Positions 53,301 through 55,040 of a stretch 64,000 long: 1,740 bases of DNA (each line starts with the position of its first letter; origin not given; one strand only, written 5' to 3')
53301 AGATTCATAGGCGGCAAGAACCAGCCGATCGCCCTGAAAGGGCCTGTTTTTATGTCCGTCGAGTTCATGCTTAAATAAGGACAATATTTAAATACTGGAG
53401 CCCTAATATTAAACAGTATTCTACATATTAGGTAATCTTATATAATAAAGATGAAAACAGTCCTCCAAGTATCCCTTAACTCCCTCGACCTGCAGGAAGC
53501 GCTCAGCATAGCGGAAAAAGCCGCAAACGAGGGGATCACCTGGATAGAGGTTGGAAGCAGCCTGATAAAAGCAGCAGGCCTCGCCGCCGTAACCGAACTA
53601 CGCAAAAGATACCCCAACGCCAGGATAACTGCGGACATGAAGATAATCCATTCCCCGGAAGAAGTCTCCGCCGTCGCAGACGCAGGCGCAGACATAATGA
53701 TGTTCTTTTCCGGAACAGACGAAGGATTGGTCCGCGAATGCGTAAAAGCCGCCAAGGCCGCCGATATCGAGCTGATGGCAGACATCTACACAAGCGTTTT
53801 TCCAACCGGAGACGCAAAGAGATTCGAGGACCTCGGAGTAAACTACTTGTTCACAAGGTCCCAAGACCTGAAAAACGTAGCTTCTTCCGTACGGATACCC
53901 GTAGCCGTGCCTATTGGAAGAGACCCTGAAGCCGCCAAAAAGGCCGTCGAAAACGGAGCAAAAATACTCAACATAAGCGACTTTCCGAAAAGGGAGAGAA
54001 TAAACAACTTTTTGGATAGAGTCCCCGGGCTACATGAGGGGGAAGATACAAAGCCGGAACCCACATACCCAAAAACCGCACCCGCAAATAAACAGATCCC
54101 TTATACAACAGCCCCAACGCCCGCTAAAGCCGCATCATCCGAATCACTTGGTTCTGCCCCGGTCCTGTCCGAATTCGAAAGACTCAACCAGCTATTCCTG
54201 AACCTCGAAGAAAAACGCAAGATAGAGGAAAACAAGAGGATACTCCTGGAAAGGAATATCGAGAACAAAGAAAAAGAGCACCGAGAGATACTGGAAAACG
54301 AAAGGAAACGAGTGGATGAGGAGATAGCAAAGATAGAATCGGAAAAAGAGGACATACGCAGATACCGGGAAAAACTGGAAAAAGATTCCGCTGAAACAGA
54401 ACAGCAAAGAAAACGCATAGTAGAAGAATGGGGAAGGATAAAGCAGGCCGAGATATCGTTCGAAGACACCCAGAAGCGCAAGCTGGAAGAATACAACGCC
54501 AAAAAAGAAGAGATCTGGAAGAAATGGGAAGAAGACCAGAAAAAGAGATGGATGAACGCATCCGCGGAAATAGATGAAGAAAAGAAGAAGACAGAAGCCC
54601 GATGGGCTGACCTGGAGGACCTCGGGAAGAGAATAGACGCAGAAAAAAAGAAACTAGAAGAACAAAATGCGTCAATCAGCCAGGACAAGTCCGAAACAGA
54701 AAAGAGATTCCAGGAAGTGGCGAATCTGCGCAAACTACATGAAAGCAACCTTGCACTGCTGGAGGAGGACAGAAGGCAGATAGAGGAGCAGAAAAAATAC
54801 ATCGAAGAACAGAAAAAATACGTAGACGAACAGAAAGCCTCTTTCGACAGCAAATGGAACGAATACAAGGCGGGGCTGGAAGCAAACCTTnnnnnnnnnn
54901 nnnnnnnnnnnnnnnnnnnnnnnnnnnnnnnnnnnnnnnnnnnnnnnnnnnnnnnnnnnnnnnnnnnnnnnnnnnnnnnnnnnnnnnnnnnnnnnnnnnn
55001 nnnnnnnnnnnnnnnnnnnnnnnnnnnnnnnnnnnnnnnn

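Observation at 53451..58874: HPS-like (OMPDC-fold) domain fused to a 1600-aa E/K-rich coiled coil with periodic ERWKL motif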

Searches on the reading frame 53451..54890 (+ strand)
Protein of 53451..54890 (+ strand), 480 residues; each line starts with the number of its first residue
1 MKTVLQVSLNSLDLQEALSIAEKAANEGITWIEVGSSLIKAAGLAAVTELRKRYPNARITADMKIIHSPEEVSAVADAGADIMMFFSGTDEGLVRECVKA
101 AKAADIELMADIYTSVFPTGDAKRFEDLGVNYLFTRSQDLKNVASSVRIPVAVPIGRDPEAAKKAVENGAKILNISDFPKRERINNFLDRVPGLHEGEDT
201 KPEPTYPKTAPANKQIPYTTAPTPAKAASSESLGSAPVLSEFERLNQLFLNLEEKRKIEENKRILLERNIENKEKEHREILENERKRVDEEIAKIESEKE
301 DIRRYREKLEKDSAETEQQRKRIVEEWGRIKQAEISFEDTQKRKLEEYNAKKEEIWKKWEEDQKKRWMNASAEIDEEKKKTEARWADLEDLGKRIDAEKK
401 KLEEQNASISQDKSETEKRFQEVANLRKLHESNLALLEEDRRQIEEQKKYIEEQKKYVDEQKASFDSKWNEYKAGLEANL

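Call 18: find_related_loci(query=A2, collection=genome_contigs, flank=10000)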
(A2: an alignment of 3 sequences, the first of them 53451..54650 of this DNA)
Query A2 (400 aa) in genome_contigs; peptide patterns used: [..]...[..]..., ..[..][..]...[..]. (x = any residue, [..] = any of these).
277 stretches matched a pattern; 214 encode a relative of the query (tblastn E <= 1e-3); the best 80 are kept; 80 distinct loci.
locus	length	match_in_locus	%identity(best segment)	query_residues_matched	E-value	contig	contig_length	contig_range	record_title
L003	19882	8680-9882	70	1-399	1e-180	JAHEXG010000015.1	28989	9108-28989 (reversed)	MAG: Candidatus Altiarchaeales archaeon isolate nzgw1 NODE_1450_length_28990_cov_3.971942, whole genome shotgun sequence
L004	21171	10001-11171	60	1-400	1e-78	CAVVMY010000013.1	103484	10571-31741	MAG: Candidatus Altiarchaeales archaeon isolate MFD04492.bin.2.19 genome assembly, contig: contig_48575, whole genome sh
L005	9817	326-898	41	1-176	3e-30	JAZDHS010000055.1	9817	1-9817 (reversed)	MAG: Candidatus Omnitrophota bacterium isolate MEGAHIT-group-0.348 k141_18843602, whole genome shotgun sequence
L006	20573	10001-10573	38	1-176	6e-30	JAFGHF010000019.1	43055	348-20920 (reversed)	MAG: Candidatus Omnitrophota bacterium isolate Zod_Metabat.1437 k87_3594381, whole genome shotgun sequence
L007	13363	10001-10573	39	1-176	2e-29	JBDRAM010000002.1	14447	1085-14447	MAG: Candidatus Omnitrophota bacterium isolate MEGAHIT-group-1.1003 k141_1699, whole genome shotgun sequence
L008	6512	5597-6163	39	1-176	4e-29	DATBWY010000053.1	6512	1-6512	MAG TPA_asm: Candidatus Subteraquimicrobiales bacterium isolate SMAG_U7553 k141_408329, whole genome shotgun sequence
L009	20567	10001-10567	38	1-176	1e-28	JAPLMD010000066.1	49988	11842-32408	MAG: Candidatus Omnitrophota bacterium isolate LacPavin_0920_SED5_MAG_41_13 LacPavin_0920_SED5_scaffold_1215709, whole g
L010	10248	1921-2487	37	1-176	1e-28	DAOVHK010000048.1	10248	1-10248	MAG TPA_asm: Clostridia bacterium isolate CSMAG_1339 CSMAG_1339_k141_5319831_length_10248_cov_11.4612, whole genome shot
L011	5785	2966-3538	39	1-176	9e-29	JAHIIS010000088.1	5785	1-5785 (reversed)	MAG: Candidatus Omnitrophota bacterium isolate KR11_S3.mb.51 KR11_S3.mb.51_k141_199534, whole genome shotgun sequence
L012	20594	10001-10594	38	1-183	1e-28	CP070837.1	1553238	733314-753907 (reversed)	MAG: Candidatus Omnitrophota bacterium isolate bin103 chromosome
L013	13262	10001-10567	37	1-176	1e-28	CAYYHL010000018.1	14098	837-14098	MAG TPA_asm: uncultured Clostridia bacterium isolate SRP239594_co1_38 genome assembly, contig: NODE_2031_length_14098_co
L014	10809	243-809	38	1-176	2e-28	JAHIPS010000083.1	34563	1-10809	MAG: Candidatus Omnitrophota bacterium isolate KR13_S3.mb.80 KR13_S3.mb.80_k141_344272, whole genome shotgun sequence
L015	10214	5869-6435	38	1-176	2e-28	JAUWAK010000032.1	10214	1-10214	MAG: Candidatus Aerophobetes bacterium isolate CSMAG_1292 CSMAG_1292_k141_994978_length_10214_cov_12.5196, whole genome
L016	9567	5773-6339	37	1-176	7e-28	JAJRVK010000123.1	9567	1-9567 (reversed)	MAG: archaeon isolate Dive96_bin10.379 k141_4386845, whole genome shotgun sequence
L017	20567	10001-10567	37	1-176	4e-28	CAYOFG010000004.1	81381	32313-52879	MAG TPA_asm: uncultured Clostridia bacterium isolate binchicken_co376_202 genome assembly, contig: NODE_198_length_81381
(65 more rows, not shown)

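Call 23: search_protein_representatives(alignment_id=A2)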
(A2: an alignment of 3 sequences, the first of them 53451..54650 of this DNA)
Query: 3 sequences, 316 profile positions. Proteins with E-value up to 0.001 (for the whole library): 1477; up to 1e-10: 617; up to 1e-30: 37. The best 150 are listed.
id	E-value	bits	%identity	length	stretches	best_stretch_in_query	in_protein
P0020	1.5e-138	477.7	-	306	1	1-279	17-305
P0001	5.2e-107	374.0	-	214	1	1-205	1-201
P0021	5.1e-63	229.5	-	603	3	1-315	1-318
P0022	5.6e-62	226.1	-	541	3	1-315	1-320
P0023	2.2e-58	214.3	-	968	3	3-234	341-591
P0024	2.3e-56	207.6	-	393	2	3-176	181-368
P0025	4.7e-51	190.2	-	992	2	4-173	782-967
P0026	2.7e-49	184.4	-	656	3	1-309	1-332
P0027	3.7e-42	161.0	-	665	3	1-309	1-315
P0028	1.0e-41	159.6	-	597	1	1-290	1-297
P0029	7.9e-38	146.8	-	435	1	3-219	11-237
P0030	1.2e-37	146.2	-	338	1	1-273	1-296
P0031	6.8e-37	143.7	-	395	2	26-290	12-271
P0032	3.5e-36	141.4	-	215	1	1-192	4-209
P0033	3.5e-36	141.3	-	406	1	4-242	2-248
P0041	2.7e-33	131.9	-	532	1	1-261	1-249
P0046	1.6e-32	129.3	-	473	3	55-311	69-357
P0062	3.5e-29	118.4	-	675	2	1-314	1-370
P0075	2.3e-26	109.1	-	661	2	1-315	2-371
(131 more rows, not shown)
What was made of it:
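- Tried and rejected: The exhaustive HMMER search (call 23) was what revealed the family.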

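Call 25: search_protein_families(library=pfam, proteins=[P0021, P0026, P0027, P0062, P0075, P0041, P0022], max_evalue=0.1)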
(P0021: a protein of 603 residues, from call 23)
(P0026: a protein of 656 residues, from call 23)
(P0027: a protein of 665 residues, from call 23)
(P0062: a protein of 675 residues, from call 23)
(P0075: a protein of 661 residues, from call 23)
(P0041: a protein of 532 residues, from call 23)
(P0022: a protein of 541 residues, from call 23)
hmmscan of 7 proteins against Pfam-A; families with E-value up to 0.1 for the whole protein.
P0021 (603 aa): 5 families
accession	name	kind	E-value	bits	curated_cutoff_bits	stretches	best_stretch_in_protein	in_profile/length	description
PF00215.30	OMPdecase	-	9.4e-17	62.1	27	1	4-142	2-142/221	Orotidine 5'-phosphate decarboxylase / HUMPS family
PF13714.12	PEP_mutase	-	0.002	18.2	31.5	0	75-127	165-214/240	Phosphoenolpyruvate phosphomutase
PF00682.25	HMGL-like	-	0.0036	17.2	29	1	10-116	18-121/260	HMGL-like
PF05690.20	ThiG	-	0.017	14.9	23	0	141-198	167-225/247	Thiazole biosynthesis protein ThiG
PF13975.11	gag-asp_proteas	-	0.076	14.1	28.2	0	72-107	9-44/92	gag-polyprotein putative aspartyl protease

P0026 (656 aa): 6 families
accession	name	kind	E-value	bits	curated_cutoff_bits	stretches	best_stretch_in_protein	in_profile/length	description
PF00215.30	OMPdecase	-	4.9e-09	36.8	27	1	4-136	2-136/221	Orotidine 5'-phosphate decarboxylase / HUMPS family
PF13714.12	PEP_mutase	-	0.002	18.2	31.5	0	75-115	165-203/240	Phosphoenolpyruvate phosphomutase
PF03690.18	MYG1_exonuc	-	0.011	15.7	22.1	1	168-324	88-237/318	Uncharacterised protein family (UPF0160)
PF02581.23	TMP-TENI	-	0.033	14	27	0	135-180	135-180/180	Thiamine monophosphate synthase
PF08659.16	KR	-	0.066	13.6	22.6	0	73-131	17-77/180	KR domain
PF02310.24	B12-binding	-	0.069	13.4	32.1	0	158-196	40-78/121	B12 binding domain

P0027 (665 aa): 1 family
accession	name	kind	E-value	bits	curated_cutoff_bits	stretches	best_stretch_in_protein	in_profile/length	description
PF13714.12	PEP_mutase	-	0.0032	17.5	31.5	0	77-131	167-215/240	Phosphoenolpyruvate phosphomutase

P0062 (675 aa): 1 family
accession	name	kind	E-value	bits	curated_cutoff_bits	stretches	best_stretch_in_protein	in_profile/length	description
PF00215.30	OMPdecase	-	0.00045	20.6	27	1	5-60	3-55/221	Orotidine 5'-phosphate decarboxylase / HUMPS family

P0075 (661 aa): 8 families
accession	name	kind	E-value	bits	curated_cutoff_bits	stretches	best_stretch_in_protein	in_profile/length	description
PF00215.30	OMPdecase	-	1.8e-08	35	27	1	6-141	3-140/221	Orotidine 5'-phosphate decarboxylase / HUMPS family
PF00478.31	IMPDH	-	1.9e-05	24.3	25.6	1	90-184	77-172/345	IMP dehydrogenase / GMP reductase domain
PF00834.25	Ribul_P_3_epim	-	0.00053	19.9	21.1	1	6-184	2-193/198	Ribulose-phosphate 3 epimerase family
PF02581.23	TMP-TENI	-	0.0043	16.9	27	1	144-183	136-175/180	Thiamine monophosphate synthase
PF11616.13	EZH2_WD-Binding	-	0.0098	16.3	25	1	325-345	6-26/30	WD repeat binding protein EZH2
PF01081.25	Aldolase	-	0.013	15.4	27.8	0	10-117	14-112/196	KDPG and KHG aldolase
PF13407.12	Peripla_BP_4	-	0.069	13.1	35.1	0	72-111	47-85/258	Periplasmic binding protein domain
PF13714.12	PEP_mutase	-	0.081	12.9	31.5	0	77-134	167-218/240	Phosphoenolpyruvate phosphomutase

P0041 (532 aa): 8 families
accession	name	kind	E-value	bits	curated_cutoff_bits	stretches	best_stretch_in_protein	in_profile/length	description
PF13749.12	HATPase_c_4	-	4e-26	91.3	26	1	425-510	1-89/89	Putative ATP-dependent DNA helicase recG C-terminal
PF00215.30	OMPdecase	-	0.00012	22.4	27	1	4-63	2-58/221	Orotidine 5'-phosphate decarboxylase / HUMPS family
PF20469.4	OLD-like_TOPRIM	-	0.0053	17.7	23.2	0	123-163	28-67/67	Overcoming lysogenization defect protein-like, TOPRIM domain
PF00072.30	Response_reg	-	0.013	16.1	30.2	1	15-81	29-94/111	Response regulator receiver domain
PF00478.31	IMPDH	-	0.016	14.6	25.6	1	16-83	104-170/345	IMP dehydrogenase / GMP reductase domain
PF02679.21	ComA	-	0.02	14.8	25.2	1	33-95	114-174/243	(2R)-phospho-3-sulfolactate synthase (ComA)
PF09537.16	DUF2383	-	0.032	14.8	30.8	0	227-281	40-93/111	Domain of unknown function (DUF2383)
PF01729.25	QRPTase_C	-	0.063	13.4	23.1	0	42-86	65-107/169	Quinolinate phosphoribosyl transferase, C-terminal domain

P0022 (541 aa): 2 families
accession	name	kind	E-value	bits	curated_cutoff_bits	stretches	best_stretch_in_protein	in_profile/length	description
PF00215.30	OMPdecase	-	7.7e-15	55.8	27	1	3-183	1-207/221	Orotidine 5'-phosphate decarboxylase / HUMPS family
PF00478.31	IMPDH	-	0.019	14.4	25.6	1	116-200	104-188/345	IMP dehydrogenase / GMP reductase domain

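Call 27: find_encoding_contigs(protein=P0021, flank=8000, max_places=3)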
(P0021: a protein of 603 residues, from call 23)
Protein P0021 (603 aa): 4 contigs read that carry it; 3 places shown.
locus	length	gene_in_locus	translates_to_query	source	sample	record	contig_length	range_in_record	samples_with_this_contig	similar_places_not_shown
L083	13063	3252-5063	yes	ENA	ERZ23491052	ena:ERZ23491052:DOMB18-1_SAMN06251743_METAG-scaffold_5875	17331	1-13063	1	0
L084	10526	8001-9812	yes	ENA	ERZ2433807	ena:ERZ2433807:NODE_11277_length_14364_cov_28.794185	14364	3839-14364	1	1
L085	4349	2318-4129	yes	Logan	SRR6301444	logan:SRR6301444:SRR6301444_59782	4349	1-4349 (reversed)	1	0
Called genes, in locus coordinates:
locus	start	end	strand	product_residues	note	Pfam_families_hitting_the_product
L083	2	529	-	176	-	?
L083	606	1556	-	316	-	PF00586:AIRS, PF02769:AIRS_C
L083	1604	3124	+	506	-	PF17759:tRNA_synthFbeta (faint), PF01409:tRNA-synt_2d, PF18006:SepRS_C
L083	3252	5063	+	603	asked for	PF00215:OMPdecase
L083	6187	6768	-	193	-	PF13091:PLDc_2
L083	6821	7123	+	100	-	-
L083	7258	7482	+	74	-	-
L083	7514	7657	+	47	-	-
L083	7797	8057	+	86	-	-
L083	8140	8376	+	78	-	-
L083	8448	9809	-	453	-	PF01978:TrmB (faint)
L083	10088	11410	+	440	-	PF00106:adh_short (weak), PF03446:NAD_binding_2, PF03807:F420_oxidored, PF07991:KARI_N (weak), PF02153:PDH_N, PF20463:PDH_C, PF03147:FDX-ACB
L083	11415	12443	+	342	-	PF02826:2-Hacid_dh_C, PF00670:AdoHcyase_NAD (weak), PF07991:KARI_N, PF03446:NAD_binding_2 (weak), PF03807:F420_oxidored (weak), PF01450:KARI_C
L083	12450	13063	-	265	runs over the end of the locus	PF20316:DUF6612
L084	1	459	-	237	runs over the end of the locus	PF06745:ATPase, PF24336:DUF7504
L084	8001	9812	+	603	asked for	PF00215:OMPdecase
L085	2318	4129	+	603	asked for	PF00215:OMPdecase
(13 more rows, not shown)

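Call 28: find_encoding_contigs(protein=P0075, flank=8000, max_places=3)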
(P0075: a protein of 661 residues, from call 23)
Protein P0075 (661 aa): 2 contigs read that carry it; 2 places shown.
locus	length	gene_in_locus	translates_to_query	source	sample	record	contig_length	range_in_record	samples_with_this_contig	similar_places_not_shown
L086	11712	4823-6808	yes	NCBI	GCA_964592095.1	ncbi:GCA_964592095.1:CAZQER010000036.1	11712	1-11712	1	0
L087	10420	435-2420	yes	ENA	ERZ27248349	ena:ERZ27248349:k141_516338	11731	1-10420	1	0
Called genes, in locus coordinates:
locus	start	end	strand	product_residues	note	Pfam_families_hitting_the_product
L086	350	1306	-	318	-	PF08068:DKCLD, PF01509:TruB_N, PF21238:Pus10_C (weak), PF01509:TruB_N, PF16198:TruB_C_2, PF01472:PUA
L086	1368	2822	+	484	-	PF17759:tRNA_synthFbeta (faint), PF01409:tRNA-synt_2d, PF18006:SepRS_C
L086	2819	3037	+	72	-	PF01106:NifU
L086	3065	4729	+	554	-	PF04675:DNA_ligase_A_N, PF01068:DNA_ligase_A_M, PF04679:DNA_ligase_A_C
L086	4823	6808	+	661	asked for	PF00215:OMPdecase, PF00478:IMPDH (faint)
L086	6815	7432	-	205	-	-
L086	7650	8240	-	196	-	PF13091:PLDc_2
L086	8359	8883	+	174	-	PF00011:HSP20, PF17886:ArsA_HSP20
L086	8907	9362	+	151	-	PF00011:HSP20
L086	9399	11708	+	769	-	PF01564:Spermine_synth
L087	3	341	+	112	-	?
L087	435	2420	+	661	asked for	PF00215:OMPdecase, PF00478:IMPDH (faint)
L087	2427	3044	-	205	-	-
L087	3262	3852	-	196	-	PF13091:PLDc_2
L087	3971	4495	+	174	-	PF00011:HSP20, PF17886:ArsA_HSP20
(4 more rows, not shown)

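Call 46: predict_structure(alignment_id=A5)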
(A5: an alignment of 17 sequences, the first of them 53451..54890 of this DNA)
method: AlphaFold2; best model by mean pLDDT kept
length: 480 residues; sequences in the alignment: 17
mean_pLDDT: 78.7   pTM: 0.44
mean pLDDT of the five models: 78.7, 78.2, 77.5, 76.8, 74.8
residues with pLDDT >= 90: 157; 70-90: 204; 50-70: 72; < 50: 47
segments of 3 or more residues with pLDDT < 50: 197-239, 478-480
pLDDT, mean of each block of 10 residues (from residue 1): 86 90 84 94 95 94 91 96 92 95 96 93 96 95 95 85 89 77 63 52 36 40 37 41 64 74 83 89 89 87 87 85 87 89 89 89 84 78 76 78 73 70 70 69 71 69 62 51
secondary structure, 60 per line:
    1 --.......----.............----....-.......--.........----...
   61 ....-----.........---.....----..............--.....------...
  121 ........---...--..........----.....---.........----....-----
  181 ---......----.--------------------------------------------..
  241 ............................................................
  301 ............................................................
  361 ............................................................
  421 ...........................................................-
elements in order: E3-9 H14-26 E31-34 H36-42 H45-53 E58-64 H70-78 E82-86 H91-104 E107-111 H118-128 E132-134 H137-146 E151-155 H159-167 E172-175 H184-189 H239-479
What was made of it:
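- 53451..54020 (+): Head, residues 1-190: a complete (beta/alpha)8 barrel of the HPS/KGPDC/OMPDC suprafamily with degenerate catalytic residues. AlphaFold2 predicts 8 strands with pLDDT above 90 (call 46).
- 54039..54167 (+): Disordered Pro/Thr/Ala-rich linker, residues 197-239. pLDDT is below 50 (call 46).
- On OMP decarboxylase / HUMPS suprafamily (Pfam PF00215): AlphaFold2 gives 8 strands and 8 helices with pLDDT above 90 (call 46).
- Checked: Linker: residues 197-239 are Pro/Thr/Ala-rich, and AlphaFold2 gives pLDDT below 50 there (call 46).
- AlphaFold2 gives pLDDT above 90 with 8 strands (call 46). The barrel is complete (call 46).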
